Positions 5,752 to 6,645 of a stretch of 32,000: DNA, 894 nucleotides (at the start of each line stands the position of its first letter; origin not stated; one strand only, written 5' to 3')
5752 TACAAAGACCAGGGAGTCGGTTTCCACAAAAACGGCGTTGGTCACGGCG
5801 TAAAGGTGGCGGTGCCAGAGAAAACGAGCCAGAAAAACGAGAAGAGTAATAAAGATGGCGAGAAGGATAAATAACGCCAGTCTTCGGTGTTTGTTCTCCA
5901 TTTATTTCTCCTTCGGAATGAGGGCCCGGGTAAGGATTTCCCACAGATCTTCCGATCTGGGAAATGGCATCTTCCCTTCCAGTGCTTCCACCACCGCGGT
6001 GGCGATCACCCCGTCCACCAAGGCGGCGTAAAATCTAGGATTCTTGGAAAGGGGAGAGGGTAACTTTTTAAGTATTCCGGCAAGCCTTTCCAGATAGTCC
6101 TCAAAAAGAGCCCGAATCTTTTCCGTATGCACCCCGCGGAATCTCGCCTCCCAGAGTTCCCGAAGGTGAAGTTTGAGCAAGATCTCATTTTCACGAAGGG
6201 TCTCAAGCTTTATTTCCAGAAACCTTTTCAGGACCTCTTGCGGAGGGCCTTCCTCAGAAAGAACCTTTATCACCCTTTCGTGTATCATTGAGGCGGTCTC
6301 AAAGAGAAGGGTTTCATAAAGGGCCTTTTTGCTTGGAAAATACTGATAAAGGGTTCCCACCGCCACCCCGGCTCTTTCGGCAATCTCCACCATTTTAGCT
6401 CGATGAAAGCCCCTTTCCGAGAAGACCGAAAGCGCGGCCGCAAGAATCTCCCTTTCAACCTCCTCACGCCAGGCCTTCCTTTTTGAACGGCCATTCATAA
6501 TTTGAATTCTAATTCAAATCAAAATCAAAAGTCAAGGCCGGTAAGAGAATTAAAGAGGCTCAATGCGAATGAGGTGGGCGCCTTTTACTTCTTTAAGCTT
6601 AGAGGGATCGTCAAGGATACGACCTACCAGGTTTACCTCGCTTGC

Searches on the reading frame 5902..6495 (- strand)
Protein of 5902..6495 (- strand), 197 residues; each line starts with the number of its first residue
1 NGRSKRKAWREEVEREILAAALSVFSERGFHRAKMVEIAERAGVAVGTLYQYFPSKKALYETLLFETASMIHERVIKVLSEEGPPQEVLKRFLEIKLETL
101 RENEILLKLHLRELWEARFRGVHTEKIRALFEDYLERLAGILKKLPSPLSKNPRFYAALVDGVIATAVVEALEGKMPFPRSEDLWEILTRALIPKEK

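Call 60: search_protein_families(library=pfam, proteins=[window:5902-6495:-], max_evalue=0.00001)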
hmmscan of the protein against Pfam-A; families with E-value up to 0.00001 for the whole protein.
window:5902-6495:- (197 aa): 1 family
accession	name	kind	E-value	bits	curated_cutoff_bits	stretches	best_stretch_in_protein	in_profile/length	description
PF00440.29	TetR_N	-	2.4e-18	66.1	24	1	17-61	1-45/47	Bacterial regulatory proteins, tetR family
